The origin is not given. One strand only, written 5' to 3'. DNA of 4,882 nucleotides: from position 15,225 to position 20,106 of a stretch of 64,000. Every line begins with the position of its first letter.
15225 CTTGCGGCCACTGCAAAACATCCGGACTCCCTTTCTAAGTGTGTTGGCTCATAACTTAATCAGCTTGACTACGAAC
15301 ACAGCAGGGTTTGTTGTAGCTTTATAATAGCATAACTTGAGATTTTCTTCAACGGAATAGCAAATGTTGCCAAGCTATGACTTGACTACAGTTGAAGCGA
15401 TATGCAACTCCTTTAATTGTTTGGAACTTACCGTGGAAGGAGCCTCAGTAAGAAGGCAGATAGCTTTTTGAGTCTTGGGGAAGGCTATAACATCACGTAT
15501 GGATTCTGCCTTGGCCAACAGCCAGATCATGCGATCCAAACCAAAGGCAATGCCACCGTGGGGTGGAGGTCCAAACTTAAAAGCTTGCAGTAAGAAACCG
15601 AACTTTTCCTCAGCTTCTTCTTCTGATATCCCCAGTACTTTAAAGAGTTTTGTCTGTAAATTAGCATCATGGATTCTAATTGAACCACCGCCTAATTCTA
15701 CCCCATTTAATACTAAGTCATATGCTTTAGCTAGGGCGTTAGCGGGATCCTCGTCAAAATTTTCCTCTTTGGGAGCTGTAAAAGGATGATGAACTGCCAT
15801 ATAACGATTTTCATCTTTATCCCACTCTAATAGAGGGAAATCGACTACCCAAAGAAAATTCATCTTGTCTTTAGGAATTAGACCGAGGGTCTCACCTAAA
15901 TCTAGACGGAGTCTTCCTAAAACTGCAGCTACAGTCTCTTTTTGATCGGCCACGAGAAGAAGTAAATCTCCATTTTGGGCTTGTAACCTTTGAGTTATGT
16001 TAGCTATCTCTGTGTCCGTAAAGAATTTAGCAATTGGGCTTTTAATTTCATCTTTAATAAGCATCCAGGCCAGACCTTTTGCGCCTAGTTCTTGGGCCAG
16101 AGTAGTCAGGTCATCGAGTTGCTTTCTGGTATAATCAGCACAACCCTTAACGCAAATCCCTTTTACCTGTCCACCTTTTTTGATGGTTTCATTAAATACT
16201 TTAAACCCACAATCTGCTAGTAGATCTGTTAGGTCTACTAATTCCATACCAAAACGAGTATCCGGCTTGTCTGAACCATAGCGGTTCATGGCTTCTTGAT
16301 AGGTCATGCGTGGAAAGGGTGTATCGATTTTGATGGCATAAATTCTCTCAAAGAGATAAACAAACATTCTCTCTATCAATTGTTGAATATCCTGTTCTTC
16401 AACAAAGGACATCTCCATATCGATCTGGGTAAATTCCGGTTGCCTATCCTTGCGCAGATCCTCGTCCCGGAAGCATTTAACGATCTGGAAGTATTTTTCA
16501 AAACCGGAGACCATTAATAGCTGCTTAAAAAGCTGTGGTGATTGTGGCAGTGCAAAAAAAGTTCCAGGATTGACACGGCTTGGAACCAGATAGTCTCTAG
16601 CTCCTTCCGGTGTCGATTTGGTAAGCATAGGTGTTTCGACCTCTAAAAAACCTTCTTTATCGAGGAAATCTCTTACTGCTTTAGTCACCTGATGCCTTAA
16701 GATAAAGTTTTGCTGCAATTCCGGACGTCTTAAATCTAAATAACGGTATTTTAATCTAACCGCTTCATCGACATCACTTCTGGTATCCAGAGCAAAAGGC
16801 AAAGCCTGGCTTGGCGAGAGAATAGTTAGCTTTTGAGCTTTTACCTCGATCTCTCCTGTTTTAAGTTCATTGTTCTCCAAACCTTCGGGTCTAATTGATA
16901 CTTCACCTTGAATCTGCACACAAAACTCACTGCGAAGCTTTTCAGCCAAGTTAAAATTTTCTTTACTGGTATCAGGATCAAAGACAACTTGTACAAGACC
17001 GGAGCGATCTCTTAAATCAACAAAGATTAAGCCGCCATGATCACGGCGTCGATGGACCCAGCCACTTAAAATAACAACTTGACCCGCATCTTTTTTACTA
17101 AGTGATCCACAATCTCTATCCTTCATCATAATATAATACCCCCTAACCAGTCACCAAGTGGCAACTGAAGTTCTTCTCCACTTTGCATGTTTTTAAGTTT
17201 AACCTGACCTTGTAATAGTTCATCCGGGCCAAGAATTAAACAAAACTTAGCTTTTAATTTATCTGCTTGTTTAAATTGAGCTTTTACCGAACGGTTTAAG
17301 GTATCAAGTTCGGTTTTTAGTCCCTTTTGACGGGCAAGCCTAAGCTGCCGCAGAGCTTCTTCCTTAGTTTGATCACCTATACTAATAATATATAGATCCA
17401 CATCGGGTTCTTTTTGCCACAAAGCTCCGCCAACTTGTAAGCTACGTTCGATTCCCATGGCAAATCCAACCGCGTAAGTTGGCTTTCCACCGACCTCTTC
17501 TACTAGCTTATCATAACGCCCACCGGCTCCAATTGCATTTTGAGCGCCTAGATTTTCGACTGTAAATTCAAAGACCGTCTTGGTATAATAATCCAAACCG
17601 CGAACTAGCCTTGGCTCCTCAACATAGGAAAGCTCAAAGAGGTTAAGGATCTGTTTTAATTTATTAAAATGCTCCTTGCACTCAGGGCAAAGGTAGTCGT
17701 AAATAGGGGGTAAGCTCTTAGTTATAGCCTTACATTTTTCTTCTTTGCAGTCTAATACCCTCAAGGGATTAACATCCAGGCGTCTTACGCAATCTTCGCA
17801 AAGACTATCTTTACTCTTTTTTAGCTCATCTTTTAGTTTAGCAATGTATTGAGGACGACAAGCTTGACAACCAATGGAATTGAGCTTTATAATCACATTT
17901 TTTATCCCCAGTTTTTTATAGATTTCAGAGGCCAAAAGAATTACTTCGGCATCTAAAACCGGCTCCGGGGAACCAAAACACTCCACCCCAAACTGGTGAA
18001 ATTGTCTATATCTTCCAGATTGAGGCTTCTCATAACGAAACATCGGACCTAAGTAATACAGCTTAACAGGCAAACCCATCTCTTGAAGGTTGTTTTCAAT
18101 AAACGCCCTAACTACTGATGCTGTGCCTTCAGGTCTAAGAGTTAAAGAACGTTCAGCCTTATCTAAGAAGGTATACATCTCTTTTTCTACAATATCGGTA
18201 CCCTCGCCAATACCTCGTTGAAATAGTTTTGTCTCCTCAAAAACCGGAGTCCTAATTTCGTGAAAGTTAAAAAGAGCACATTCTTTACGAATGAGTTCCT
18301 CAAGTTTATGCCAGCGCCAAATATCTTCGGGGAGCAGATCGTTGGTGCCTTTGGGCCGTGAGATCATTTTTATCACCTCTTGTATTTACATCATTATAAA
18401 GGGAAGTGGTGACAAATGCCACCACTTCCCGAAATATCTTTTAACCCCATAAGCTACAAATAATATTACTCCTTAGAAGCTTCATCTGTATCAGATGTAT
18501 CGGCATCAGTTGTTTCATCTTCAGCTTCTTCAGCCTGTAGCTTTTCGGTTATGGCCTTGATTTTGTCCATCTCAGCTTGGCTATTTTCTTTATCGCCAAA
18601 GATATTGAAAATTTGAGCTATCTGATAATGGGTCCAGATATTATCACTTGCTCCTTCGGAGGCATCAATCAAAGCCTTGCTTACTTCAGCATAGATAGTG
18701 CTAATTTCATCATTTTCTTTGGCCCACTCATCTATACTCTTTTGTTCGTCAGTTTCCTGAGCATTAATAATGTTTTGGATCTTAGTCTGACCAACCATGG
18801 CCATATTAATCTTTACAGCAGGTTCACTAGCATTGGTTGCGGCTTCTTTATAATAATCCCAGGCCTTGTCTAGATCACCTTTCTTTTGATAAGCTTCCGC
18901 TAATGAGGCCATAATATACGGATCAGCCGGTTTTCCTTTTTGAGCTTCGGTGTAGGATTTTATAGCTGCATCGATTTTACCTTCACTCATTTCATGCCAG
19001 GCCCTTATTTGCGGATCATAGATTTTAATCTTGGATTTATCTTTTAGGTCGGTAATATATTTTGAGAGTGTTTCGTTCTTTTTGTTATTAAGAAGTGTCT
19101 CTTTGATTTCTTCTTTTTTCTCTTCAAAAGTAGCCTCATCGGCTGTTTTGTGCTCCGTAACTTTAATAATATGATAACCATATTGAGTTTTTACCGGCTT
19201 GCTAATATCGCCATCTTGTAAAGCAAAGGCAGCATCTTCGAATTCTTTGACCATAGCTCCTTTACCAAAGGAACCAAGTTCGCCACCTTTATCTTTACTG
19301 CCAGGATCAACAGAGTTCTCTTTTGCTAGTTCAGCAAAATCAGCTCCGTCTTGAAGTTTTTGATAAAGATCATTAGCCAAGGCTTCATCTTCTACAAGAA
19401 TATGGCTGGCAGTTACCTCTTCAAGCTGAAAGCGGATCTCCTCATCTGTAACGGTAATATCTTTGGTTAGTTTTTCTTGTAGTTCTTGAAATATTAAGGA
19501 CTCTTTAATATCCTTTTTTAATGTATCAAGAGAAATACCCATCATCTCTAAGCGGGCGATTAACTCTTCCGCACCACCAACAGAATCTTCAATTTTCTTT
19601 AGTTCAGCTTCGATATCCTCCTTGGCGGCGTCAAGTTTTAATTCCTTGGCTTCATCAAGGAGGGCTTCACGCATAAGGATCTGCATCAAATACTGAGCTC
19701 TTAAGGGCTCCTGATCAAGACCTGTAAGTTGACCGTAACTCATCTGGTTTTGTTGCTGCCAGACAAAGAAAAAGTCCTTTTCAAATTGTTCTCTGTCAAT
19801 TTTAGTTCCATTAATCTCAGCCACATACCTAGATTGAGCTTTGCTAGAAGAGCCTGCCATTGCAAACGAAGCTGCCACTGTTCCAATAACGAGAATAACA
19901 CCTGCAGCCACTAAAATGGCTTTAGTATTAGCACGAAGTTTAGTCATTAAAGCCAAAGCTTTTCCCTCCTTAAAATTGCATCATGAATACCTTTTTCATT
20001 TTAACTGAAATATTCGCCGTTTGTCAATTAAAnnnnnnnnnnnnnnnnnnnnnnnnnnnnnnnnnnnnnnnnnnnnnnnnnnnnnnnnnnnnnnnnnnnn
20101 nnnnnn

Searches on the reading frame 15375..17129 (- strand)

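Call 77: search_protein_families(library=pfam, proteins=[window:15375-17129:-], max_evalue=0.00001)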
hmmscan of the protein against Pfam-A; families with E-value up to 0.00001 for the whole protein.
window:15375-17129:- (584 aa): 3 families
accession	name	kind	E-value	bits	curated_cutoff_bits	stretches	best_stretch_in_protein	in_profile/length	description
PF00152.25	tRNA-synt_2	-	5e-131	436.8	25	1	121-554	1-308/308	tRNA synthetases class II (D, K and N)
PF02938.19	GAD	-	1.8e-27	95.8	23.4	1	312-403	1-94/95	GAD domain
PF01336.31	tRNA_anti-codon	-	2.3e-20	72.7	27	1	19-104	1-75/75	OB-fold nucleic acid binding domain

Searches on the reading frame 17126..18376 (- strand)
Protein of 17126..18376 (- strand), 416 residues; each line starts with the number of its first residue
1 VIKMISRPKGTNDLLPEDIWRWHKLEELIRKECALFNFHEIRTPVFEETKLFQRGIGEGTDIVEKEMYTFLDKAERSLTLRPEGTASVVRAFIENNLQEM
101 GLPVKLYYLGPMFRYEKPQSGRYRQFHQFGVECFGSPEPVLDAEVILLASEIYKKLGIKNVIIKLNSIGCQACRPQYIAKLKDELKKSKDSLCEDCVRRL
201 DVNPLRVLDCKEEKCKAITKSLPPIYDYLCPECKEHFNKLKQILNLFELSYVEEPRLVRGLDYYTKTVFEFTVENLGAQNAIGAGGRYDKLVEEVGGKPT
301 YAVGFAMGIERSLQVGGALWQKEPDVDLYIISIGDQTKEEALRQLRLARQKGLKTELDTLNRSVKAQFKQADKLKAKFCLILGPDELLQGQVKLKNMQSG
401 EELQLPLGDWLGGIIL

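Call 77: search_protein_families(library=pfam, proteins=[window:17126-18376:-], max_evalue=0.00001)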
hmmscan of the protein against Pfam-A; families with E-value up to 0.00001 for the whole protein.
window:17126-18376:- (416 aa): 3 families
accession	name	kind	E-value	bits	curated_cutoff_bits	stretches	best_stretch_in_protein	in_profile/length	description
PF13393.11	tRNA-synt_His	-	2.2e-46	159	25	1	10-310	1-306/308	Histidyl-tRNA synthetase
PF00587.30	tRNA-synt_2b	-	4.4e-24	85.9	29.3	1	68-313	1-172/179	tRNA synthetase class II core domain (G, H, P, S and T)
PF03129.25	HGTP_anticodon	-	9.2e-13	48.6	21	1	328-409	2-86/94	Anticodon binding domain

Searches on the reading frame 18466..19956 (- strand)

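Call 78: search_protein_families(library=pfam, proteins=[window:18466-19956:-], max_evalue=0.00001)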
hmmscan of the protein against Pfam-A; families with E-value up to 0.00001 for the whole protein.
window:18466-19956:- (496 aa): 5 families
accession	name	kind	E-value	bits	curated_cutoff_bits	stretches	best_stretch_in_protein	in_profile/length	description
PF13616.12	Rotamase_3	-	1.6e-30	106.5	22.5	1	180-269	15-115/116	PPIC-type PPIASE domain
PF00639.27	Rotamase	-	1.2e-24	87.5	21.7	1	191-267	19-96/97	PPIC-type PPIASE domain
PF13624.11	SurA_N_3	-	6.9e-16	58.9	27.2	1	4-160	2-162/162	SurA-like N-terminal domain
PF13145.12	Rotamase_2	-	1.5e-13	52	27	1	175-281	16-120/121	PPIC-type PPIASE domain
PF13623.11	SurA_N_2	-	1.3e-12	48.2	28.5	1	4-122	1-122/145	SurA-like N-terminal domain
